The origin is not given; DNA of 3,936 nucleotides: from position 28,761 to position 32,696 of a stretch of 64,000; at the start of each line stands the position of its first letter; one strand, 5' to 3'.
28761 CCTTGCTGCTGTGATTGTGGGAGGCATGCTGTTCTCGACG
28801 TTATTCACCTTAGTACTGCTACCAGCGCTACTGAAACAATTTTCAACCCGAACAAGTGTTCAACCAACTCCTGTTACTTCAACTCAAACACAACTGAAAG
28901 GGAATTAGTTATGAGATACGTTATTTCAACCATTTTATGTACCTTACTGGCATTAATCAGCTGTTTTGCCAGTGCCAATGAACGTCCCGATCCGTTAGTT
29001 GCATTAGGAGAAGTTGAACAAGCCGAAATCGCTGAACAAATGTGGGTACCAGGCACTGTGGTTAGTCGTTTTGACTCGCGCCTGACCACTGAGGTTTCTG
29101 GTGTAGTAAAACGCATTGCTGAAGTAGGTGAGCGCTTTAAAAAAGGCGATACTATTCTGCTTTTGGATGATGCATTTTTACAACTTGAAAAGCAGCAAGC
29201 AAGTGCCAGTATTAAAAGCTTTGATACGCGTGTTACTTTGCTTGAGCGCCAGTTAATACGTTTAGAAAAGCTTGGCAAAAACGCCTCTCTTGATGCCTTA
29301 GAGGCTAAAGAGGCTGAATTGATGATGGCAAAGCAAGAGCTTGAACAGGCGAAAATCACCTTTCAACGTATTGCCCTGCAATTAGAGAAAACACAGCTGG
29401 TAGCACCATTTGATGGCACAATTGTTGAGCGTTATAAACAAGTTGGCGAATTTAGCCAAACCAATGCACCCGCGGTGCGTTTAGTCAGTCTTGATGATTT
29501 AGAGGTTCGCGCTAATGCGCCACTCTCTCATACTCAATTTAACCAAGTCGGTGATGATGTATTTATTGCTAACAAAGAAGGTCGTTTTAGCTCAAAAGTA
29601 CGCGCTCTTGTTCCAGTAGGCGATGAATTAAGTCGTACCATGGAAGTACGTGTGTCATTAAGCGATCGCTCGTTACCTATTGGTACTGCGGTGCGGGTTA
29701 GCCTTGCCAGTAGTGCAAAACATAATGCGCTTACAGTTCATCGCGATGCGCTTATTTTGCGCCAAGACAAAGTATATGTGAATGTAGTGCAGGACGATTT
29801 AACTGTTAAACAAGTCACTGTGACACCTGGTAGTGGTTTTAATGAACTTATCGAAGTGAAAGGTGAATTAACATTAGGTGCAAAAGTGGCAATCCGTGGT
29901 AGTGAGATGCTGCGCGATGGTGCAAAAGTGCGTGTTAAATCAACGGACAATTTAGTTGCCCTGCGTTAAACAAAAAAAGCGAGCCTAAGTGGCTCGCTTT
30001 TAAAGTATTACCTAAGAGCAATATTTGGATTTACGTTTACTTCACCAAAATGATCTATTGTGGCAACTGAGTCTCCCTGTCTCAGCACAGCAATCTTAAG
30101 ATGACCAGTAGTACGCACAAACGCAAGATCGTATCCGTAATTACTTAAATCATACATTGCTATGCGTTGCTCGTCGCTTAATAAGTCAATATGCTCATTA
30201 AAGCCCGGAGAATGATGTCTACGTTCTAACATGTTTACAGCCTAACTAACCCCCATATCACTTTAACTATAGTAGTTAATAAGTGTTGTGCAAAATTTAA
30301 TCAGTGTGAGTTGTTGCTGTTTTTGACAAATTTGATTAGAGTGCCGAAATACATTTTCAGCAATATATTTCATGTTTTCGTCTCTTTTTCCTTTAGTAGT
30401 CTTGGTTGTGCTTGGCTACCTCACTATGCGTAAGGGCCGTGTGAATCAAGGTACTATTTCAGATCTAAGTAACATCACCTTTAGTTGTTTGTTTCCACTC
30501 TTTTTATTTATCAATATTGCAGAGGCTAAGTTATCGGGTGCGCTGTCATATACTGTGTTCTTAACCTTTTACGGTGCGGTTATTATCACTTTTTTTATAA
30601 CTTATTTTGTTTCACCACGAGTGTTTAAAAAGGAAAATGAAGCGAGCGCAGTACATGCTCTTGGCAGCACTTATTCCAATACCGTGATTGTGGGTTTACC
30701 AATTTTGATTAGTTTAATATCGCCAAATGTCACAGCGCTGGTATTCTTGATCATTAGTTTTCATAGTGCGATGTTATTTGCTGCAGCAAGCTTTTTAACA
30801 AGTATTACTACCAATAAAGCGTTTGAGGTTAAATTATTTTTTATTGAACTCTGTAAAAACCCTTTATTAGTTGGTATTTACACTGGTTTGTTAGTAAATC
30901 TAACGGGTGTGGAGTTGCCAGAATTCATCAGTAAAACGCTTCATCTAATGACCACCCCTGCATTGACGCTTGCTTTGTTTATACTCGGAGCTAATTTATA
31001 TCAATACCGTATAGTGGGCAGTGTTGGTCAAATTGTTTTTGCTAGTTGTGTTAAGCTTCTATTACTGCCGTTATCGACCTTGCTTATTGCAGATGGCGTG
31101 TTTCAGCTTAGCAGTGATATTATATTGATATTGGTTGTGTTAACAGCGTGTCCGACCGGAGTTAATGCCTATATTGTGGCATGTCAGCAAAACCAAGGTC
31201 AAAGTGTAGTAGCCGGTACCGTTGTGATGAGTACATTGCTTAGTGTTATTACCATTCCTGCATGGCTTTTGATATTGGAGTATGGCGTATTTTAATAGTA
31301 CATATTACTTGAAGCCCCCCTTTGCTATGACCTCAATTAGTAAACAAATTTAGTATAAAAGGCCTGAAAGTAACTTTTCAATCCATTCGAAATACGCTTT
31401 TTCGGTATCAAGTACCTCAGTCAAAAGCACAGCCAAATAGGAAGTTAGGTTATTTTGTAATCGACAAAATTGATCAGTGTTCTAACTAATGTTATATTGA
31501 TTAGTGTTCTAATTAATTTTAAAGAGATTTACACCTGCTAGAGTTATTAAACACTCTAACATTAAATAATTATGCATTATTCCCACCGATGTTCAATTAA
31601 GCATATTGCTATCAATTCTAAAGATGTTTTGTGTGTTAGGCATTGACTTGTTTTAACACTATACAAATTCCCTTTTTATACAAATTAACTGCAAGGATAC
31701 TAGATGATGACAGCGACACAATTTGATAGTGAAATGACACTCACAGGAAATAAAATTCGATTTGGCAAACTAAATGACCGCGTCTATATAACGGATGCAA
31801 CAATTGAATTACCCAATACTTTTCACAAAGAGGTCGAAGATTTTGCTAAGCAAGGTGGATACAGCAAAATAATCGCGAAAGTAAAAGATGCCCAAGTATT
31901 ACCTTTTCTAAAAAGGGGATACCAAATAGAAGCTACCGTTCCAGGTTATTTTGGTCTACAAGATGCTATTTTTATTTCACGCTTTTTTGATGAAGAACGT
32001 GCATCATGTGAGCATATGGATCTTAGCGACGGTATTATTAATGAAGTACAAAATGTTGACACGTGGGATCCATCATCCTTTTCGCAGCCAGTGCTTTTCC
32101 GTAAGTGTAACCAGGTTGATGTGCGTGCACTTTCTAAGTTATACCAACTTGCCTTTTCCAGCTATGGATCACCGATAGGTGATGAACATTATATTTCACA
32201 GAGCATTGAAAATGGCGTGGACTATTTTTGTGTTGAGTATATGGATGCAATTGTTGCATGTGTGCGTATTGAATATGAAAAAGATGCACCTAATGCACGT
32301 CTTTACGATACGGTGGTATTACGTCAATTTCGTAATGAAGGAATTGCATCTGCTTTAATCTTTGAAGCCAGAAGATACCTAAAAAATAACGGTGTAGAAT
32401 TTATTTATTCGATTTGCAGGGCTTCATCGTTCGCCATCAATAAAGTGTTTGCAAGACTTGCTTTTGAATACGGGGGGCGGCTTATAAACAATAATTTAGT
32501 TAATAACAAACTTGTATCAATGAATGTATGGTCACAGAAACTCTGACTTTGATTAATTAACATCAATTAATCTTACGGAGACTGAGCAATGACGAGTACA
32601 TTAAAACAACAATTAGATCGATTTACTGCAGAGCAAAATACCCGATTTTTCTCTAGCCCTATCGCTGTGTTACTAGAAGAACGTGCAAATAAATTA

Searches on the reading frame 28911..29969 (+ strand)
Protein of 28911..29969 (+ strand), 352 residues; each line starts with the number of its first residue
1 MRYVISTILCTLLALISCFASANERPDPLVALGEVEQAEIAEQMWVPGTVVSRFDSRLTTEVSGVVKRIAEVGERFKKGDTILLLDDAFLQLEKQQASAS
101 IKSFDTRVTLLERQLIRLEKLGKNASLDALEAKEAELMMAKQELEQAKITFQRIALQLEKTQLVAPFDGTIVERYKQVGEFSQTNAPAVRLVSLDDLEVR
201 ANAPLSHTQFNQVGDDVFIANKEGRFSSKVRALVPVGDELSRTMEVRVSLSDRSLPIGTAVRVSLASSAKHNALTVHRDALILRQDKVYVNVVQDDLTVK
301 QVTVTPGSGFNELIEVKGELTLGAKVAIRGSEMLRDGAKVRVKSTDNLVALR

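Call 68: search_protein_families(library=pfam, proteins=[window:28911-29969:+], max_evalue=0.01)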
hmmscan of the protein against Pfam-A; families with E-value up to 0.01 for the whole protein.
window:28911-29969:+ (352 aa): 2 families
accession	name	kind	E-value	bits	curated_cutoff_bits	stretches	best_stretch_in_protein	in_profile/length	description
PF16576.10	HlyD_D23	-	1.5e-09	37.9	30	1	56-253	20-204/214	Barrel-sandwich domain of CusB or HlyD membrane-fusion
PF13437.12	HlyD_3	-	8.6e-08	33.3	22.2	1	163-253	2-96/106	HlyD family secretion protein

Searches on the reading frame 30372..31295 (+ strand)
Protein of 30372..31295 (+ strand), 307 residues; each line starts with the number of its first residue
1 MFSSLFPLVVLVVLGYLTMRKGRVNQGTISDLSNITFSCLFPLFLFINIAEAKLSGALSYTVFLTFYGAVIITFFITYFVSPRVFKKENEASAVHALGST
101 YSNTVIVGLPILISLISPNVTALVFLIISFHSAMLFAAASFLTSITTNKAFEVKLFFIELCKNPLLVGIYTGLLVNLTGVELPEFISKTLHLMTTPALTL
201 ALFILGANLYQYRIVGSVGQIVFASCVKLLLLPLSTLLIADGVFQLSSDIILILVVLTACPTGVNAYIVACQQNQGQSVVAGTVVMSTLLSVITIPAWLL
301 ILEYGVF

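Call 68: search_protein_families(library=pfam, proteins=[window:30372-31295:+], max_evalue=0.01)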
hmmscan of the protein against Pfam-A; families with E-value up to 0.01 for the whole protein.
window:30372-31295:+ (307 aa): 2 families
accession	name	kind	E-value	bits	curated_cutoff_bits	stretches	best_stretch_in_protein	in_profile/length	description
PF03547.23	Mem_trans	-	1.5e-28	99.8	25.7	1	2-299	3-343/343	Membrane transport protein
PF16212.11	PhoLip_ATPase_C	-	0.0044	17.2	28.3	1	60-196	117-250/251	Phospholipid-translocating P-type ATPase C-terminal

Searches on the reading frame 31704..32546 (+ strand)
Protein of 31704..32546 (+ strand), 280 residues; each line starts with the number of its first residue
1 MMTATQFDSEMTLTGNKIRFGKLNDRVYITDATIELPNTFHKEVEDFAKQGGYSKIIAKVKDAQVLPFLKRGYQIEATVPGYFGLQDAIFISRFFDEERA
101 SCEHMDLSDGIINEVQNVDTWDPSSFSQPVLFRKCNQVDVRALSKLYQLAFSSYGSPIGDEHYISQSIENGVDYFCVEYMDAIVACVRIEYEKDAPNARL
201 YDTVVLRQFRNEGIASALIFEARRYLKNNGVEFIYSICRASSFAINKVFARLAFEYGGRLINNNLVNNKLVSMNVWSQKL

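Call 68: search_protein_families(library=pfam, proteins=[window:31704-32546:+], max_evalue=0.01)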
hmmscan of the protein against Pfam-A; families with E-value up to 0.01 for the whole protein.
window:31704-32546:+ (280 aa): 4 families
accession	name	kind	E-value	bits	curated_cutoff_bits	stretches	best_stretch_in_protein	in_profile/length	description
PF00583.31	Acetyltransf_1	-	3.4e-10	40.7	20.7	1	145-254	3-116/116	Acetyltransferase (GNAT) family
PF13508.13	Acetyltransf_7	-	2.4e-05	25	27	1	173-252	4-80/84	Acetyltransferase (GNAT) domain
PF13673.13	Acetyltransf_10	-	4.8e-05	23.8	23.6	1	164-255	22-108/128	Acetyltransferase (GNAT) domain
PF14542.12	Acetyltransf_CG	-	0.00077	20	30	1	188-232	14-59/80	GCN5-related N-acetyl-transferase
